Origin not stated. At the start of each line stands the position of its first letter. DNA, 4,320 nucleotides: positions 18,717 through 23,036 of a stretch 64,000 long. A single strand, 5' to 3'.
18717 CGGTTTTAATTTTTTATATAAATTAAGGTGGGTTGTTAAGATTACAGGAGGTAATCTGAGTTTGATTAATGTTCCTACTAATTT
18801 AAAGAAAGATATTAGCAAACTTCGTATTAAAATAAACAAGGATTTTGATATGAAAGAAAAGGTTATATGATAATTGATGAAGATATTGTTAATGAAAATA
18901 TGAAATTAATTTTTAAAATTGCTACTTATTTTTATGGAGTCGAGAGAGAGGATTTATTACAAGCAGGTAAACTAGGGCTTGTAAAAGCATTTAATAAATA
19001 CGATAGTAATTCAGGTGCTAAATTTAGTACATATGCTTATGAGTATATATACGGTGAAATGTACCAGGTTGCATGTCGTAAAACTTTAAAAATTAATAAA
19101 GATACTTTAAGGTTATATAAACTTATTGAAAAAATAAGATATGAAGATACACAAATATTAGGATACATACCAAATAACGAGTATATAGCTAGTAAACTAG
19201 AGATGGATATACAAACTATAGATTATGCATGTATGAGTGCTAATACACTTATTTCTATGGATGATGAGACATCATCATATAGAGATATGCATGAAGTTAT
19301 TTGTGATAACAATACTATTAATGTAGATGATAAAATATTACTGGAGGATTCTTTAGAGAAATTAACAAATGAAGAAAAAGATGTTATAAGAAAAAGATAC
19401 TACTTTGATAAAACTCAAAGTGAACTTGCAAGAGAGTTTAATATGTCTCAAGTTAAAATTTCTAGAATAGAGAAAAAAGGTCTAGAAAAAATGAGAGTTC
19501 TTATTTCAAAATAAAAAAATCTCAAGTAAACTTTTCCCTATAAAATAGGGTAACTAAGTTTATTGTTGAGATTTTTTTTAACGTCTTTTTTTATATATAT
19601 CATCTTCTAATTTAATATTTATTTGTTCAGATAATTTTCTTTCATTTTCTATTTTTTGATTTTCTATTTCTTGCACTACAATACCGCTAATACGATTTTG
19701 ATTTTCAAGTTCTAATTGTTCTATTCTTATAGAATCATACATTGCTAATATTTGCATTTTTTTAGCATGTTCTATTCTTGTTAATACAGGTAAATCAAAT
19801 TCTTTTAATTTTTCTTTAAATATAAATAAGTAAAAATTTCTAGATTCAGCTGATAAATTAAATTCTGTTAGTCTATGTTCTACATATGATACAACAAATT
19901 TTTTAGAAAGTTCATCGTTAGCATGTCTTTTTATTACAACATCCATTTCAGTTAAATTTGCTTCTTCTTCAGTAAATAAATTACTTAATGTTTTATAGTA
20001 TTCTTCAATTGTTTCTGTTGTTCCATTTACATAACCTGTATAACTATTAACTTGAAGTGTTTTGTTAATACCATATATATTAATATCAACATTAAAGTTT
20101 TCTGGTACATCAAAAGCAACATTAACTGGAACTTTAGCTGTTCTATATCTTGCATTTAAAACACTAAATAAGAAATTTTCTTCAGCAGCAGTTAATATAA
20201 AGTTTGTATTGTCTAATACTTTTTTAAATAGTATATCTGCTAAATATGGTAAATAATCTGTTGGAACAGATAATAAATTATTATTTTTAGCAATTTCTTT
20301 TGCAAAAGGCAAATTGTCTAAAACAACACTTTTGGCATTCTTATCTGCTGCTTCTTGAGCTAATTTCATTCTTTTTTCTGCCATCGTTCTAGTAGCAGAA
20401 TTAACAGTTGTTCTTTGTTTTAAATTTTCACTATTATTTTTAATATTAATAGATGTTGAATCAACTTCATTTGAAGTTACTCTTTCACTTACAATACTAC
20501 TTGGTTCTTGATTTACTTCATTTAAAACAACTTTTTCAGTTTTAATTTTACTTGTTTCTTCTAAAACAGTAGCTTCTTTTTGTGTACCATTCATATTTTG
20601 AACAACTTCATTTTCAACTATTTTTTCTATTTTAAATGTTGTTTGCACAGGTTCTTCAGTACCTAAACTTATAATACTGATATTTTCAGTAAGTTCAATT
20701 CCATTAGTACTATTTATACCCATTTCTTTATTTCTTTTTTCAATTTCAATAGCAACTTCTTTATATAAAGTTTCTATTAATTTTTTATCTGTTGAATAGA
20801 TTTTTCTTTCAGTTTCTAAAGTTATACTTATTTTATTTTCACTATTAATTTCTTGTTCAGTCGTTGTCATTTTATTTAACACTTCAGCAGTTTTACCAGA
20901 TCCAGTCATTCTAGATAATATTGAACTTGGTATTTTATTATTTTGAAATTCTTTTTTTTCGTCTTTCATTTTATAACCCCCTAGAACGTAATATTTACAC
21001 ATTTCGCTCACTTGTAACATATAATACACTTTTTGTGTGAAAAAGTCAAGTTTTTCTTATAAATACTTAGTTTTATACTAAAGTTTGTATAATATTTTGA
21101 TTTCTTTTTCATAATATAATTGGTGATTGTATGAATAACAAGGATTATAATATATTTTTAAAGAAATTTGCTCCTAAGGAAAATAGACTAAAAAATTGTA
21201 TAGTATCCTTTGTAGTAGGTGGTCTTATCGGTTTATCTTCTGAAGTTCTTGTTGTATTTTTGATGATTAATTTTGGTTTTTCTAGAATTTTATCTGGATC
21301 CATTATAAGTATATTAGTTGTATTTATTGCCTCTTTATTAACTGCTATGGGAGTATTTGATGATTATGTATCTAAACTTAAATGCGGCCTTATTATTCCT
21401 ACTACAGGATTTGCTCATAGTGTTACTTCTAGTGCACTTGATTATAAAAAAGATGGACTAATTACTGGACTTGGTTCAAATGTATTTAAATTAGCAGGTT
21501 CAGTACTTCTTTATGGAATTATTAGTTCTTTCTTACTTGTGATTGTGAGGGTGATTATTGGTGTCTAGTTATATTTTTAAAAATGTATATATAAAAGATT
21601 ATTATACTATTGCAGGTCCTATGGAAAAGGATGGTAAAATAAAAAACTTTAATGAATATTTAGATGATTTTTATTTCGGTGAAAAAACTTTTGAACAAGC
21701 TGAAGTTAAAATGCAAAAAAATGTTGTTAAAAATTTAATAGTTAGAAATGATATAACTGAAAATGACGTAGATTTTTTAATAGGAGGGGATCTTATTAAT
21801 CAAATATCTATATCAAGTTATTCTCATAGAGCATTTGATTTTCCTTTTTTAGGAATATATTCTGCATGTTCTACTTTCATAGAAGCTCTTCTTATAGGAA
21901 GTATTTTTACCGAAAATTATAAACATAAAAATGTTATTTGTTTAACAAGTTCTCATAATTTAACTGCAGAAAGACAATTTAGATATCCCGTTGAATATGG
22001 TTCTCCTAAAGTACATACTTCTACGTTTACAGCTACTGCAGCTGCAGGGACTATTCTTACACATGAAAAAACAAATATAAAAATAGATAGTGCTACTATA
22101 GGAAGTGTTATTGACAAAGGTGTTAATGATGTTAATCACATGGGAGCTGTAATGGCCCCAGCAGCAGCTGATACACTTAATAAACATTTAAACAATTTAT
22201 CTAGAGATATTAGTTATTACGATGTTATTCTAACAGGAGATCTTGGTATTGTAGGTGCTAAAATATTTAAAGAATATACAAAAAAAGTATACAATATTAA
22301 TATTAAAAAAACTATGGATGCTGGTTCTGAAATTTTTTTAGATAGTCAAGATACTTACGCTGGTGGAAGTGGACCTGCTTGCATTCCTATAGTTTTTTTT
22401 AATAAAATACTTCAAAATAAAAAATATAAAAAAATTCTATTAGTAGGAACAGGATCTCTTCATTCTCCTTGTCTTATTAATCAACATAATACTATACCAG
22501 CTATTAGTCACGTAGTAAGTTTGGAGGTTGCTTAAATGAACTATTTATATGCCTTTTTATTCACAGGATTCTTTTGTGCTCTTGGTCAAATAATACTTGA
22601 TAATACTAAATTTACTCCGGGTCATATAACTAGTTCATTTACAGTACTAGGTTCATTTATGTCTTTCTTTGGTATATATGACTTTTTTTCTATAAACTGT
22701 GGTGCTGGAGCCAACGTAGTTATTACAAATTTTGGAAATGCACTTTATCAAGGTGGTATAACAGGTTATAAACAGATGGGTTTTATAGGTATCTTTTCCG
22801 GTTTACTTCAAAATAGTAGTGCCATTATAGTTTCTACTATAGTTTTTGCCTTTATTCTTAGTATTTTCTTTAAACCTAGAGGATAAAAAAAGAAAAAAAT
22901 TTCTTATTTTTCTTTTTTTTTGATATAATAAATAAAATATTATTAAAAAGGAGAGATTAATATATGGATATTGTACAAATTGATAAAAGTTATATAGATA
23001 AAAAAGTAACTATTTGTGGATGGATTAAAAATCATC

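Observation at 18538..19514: SpoIIAA-like antagonist with His at the phospho-Ser position, no SpoIIAB kinase, and a compact SigF-type sigma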

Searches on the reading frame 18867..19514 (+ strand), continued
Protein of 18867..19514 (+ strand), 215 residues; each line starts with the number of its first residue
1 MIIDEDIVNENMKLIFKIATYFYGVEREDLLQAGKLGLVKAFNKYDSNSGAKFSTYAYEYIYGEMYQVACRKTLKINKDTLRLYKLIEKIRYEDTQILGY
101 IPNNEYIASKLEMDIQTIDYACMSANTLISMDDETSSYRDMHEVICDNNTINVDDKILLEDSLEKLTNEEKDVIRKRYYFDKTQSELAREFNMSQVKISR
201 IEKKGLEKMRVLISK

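Call 48: find_encoding_contigs(protein=P0003, flank=5000, max_places=1)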
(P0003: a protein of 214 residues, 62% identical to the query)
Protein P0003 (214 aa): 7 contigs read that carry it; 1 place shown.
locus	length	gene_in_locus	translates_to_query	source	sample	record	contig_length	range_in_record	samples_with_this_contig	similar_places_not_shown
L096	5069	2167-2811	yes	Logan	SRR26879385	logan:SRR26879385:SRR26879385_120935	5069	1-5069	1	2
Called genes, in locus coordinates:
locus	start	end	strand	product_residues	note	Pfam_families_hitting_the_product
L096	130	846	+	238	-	-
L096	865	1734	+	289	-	-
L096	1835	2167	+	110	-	PF01740:STAS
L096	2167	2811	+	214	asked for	PF04542:Sigma70_r2, PF08281:Sigma70_r4_2 (faint), PF04545:Sigma70_r4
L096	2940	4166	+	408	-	PF00665:rve (weak), PF22483:Mu-transpos_C_2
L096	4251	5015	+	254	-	PF01695:IstB_IS21, PF00308:Bac_DnaA, PF02562:PhoH (faint), PF13401:AAA_22 (faint)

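Call 55: search_solved_structures(query=window:18867-19514:+, max_evalue=0.00001)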
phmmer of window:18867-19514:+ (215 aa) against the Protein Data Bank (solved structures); distinct sequences matched with E-value up to 0.00001: 64 (the best 60 are shown).
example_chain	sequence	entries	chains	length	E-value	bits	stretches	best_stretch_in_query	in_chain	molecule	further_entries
1l0o_C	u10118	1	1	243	1.9e-23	86.6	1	5-208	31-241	sigma factor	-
8h3v_G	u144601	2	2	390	4e-21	78.9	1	6-210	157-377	RNA polymerase sigma factor SigA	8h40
9dvs_G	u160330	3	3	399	2e-20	76.7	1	6-210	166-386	RNA polymerase sigma factor SigA1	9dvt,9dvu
8gzg_F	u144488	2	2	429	6e-20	75.1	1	6-210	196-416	RNA polymerase sigma factor SigA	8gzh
8x6f_E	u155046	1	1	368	3.1e-15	59.7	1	8-210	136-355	RNA polymerase sigma factor SigA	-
7l7b_F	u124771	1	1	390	1.7e-14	57.3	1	5-210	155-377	RNA polymerase sigma factor SigA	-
7ckq_F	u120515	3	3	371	2.1e-14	57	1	8-210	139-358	RNA polymerase sigma factor SigA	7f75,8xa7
6n4c_F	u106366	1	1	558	7.4e-14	55.2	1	5-210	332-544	RNA polymerase sigma factor RpoD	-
7ye1_F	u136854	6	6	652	1.1e-13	54.6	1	5-210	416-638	RNA polymerase sigma factor RpoD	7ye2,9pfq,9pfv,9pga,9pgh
9gdo_F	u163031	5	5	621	1.2e-13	54.6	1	5-210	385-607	RNA polymerase sigma factor RpoD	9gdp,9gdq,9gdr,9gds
7xya_F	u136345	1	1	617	2.5e-13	53.5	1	5-210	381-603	RNA polymerase sigma factor RpoD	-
4ljz_F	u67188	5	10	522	3.7e-13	53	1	5-210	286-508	RNA polymerase sigma factor RpoD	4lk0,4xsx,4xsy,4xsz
5vt0_L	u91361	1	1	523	3.7e-13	53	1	5-210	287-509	RNA polymerase sigma factor RpoD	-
8k59_F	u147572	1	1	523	3.7e-13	53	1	5-210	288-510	RNA polymerase sigma factor RpoD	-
8ad1_F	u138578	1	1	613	4e-13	52.8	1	5-210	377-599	RNA polymerase sigma factor RpoD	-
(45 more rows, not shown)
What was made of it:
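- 18867..19514 (+): Compact SigF-type sigma factor, 215 aa, overlapping the STAS stop codon by ATGA. Best PDB match sigma-F 1L0O_C, E=1.9e-23 (call 55).
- On Sporulation sigma factor SigF (TIGR02885): 1L0O chain C, E=1.9e-23, ahead of all SigA/RpoD chains (call 55).
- Checked: Its best PDB match is sigma-F 1L0O_C, E=1.9e-23 (call 55).
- The sigma matches sigma-F 1L0O best (call 55).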

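Call 83: find_encoding_contigs(protein=P0058, flank=4000, max_places=1)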
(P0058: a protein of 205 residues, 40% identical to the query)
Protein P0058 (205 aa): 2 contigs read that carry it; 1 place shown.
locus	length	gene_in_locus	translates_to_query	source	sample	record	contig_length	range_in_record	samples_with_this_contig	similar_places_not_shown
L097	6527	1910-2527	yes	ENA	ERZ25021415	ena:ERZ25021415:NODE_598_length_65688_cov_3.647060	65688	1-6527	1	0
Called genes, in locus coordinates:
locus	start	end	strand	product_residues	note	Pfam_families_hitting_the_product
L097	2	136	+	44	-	?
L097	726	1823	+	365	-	-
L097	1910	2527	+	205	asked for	PF04542:Sigma70_r2, PF08281:Sigma70_r4_2 (weak), PF04545:Sigma70_r4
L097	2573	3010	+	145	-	PF03862:SpoVAC_SpoVAEB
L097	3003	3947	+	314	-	PF07451:SpoVAD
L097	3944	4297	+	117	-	PF03862:SpoVAC_SpoVAEB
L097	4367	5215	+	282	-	PF02557:VanY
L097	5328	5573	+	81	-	PF00137:ATP-synt_C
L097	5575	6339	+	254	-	-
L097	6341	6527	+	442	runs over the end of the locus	PF00006:ATP-synt_ab, PF00306:ATP-synt_ab_C (faint)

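Call 84: find_encoding_contigs(protein=P0052, flank=4000, max_places=1)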
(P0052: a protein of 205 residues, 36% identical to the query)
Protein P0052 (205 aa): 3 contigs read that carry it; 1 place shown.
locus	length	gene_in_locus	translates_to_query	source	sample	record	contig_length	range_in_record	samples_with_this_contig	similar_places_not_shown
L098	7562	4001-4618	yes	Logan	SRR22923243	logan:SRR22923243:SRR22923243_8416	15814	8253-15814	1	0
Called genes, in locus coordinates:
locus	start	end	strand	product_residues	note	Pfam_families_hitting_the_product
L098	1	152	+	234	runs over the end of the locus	-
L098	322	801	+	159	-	PF13420:Acetyltransf_4, PF00583:Acetyltransf_1, PF13673:Acetyltransf_10, PF13508:Acetyltransf_7, PF08445:FR47 (weak)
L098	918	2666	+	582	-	PF01432:Peptidase_M3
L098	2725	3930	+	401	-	-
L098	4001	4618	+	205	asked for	PF04542:Sigma70_r2, PF07638:Sigma70_ECF (faint), PF08281:Sigma70_r4_2 (weak), PF04545:Sigma70_r4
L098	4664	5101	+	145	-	PF03862:SpoVAC_SpoVAEB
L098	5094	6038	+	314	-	PF07451:SpoVAD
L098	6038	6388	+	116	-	PF03862:SpoVAC_SpoVAEB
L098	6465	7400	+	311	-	PF02557:VanY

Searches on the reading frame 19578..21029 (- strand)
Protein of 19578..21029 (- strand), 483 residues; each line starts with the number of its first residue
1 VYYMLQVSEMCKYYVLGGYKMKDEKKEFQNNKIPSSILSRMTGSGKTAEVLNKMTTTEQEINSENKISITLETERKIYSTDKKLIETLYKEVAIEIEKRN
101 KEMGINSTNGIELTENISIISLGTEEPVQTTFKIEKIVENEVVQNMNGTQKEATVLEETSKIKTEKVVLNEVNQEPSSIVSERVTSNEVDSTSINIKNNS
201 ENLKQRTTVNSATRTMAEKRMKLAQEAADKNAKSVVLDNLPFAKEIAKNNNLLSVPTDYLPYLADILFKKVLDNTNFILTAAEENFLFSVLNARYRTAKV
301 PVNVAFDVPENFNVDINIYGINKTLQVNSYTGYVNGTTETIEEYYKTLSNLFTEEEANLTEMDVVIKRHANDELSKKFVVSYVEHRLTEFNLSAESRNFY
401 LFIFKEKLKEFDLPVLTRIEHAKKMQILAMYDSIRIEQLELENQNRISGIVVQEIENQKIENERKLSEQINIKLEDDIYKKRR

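Call 3: search_protein_families(library=pfam, proteins=[window:19578-21029:-], max_evalue=1)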
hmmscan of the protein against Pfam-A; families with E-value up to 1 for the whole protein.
window:19578-21029:- (483 aa): 0 families

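Call 4: search_protein_families(library=ncbifam, proteins=[window:19578-21029:-], max_evalue=1)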
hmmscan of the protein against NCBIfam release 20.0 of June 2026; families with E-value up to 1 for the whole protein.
window:19578-21029:- (483 aa): 0 families
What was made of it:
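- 19578..21029 (-): 483-aa ORF of unknown family inserted between sigma and spoVAC. Not part of the module; specific to this organism. No Pfam or NCBIfam match (calls 3, 4).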

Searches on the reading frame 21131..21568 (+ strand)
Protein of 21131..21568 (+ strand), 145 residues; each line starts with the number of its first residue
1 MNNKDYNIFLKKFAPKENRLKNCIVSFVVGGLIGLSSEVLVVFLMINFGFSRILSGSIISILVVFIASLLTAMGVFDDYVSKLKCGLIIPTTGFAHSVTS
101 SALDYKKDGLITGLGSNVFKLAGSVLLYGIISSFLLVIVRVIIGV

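Call 3: search_protein_families(library=pfam, proteins=[window:21131-21568:+], max_evalue=1)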
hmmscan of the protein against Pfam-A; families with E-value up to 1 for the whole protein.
window:21131-21568:+ (145 aa): 2 families
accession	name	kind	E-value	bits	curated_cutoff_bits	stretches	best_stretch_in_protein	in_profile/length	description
PF03862.18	SpoVAC_SpoVAEB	-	7.5e-25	87.9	25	1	22-138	1-116/117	SpoVAC/SpoVAEB sporulation membrane protein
PF07332.16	Phage_holin_3_6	-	0.25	11.8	28.4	1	18-75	31-86/116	Putative Actinobacterial Holin-X, holin superfamily III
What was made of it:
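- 21131..21568 (+): spoVAC. SpoVAC_SpoVAEB E=7.5e-25 (call 3).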

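Call 4: search_protein_families(library=ncbifam, proteins=[window:21131-21568:+], max_evalue=1)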
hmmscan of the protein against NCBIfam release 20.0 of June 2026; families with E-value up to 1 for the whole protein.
window:21131-21568:+ (145 aa): 2 families
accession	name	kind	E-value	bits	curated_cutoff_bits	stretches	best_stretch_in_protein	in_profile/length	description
TIGR02838.1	spore_V_AC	equivalog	6.4e-38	129.7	164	1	5-143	2-140/141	stage V sporulation protein AC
TIGR02839.1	spore_V_AE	equivalog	3.3e-08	33.8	131.1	1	24-139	2-109/114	stage V sporulation protein AE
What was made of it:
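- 21131..21568 (+): TIGR02838 E=6.4e-38 (call 4).
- Checked: spoVAC, spoVAD and spoVAEb are at 21131-22886 (calls 3, 4).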

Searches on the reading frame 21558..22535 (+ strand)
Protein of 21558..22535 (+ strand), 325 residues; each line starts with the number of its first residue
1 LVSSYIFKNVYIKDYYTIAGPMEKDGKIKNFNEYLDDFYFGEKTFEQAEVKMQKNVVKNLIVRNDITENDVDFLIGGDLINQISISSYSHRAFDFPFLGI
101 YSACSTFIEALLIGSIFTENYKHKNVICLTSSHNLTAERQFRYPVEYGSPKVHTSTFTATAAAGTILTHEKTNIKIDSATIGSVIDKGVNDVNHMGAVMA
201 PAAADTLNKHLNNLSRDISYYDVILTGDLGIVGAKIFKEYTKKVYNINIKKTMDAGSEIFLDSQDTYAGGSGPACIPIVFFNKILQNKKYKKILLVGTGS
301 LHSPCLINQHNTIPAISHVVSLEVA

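Call 3: search_protein_families(library=pfam, proteins=[window:21558-22535:+], max_evalue=1)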
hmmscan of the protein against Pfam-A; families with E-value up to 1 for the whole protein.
window:21558-22535:+ (325 aa): 2 families
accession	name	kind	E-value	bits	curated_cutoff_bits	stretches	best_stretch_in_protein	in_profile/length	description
PF07451.17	SpoVAD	-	4.9e-106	354.6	22.1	1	8-323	9-329/329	Stage V sporulation protein AD (SpoVAD)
PF08545.16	ACP_syn_III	-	0.041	14.2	24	0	101-176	4-71/80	3-Oxoacyl-[acyl-carrier-protein (ACP)] synthase III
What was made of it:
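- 21558..22535 (+): spoVAD. Pfam SpoVAD E=4.9e-106 (call 3).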

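Call 4: search_protein_families(library=ncbifam, proteins=[window:21558-22535:+], max_evalue=1)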
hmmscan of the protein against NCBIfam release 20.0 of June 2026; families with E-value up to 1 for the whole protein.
window:21558-22535:+ (325 aa): 5 families
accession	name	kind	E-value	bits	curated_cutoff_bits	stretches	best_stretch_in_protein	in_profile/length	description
NF006160.0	PRK08304.1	subfamily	1.5e-107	359.1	402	1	8-324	14-335/337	stage V sporulation protein AD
TIGR02845.1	spore_V_AD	equivalog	5.9e-101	337.5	411.8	1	8-323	8-327/327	stage V sporulation protein AD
NF009069.0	PRK12404.1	subfamily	7e-96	321.1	442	1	5-324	8-333/338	stage V sporulation protein AD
TIGR00747.1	fabH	subfamily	0.024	13.7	292.1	1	41-75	214-247/322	beta-ketoacyl-ACP synthase III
NF006829.0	PRK09352.1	subfamily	0.099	11.6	249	0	100-131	110-141/322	beta-ketoacyl-ACP synthase 3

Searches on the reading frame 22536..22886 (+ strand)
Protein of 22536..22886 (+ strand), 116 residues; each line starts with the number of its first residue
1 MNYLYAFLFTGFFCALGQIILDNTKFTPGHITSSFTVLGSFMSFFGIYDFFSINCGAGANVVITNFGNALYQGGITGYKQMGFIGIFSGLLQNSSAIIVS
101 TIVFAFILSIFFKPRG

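Call 3: search_protein_families(library=pfam, proteins=[window:22536-22886:+], max_evalue=1)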
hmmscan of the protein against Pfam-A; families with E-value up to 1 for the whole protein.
window:22536-22886:+ (116 aa): 1 family
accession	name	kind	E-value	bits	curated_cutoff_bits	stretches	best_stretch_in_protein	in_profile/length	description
PF03862.18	SpoVAC_SpoVAEB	-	1.5e-21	77.3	25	1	2-110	1-116/117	SpoVAC/SpoVAEB sporulation membrane protein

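Call 4: search_protein_families(library=ncbifam, proteins=[window:22536-22886:+], max_evalue=1)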
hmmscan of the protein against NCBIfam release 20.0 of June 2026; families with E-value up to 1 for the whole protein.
window:22536-22886:+ (116 aa): 2 families
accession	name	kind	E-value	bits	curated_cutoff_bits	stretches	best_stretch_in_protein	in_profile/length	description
TIGR02839.1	spore_V_AE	equivalog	4.1e-30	104.4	131.1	1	3-116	1-114/114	stage V sporulation protein AE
TIGR02838.1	spore_V_AC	equivalog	1.9e-08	34.2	164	1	2-110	19-135/141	stage V sporulation protein AC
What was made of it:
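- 22536..22886 (+): spoVAEb. TIGR02839 E=4.1e-30 (call 4).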
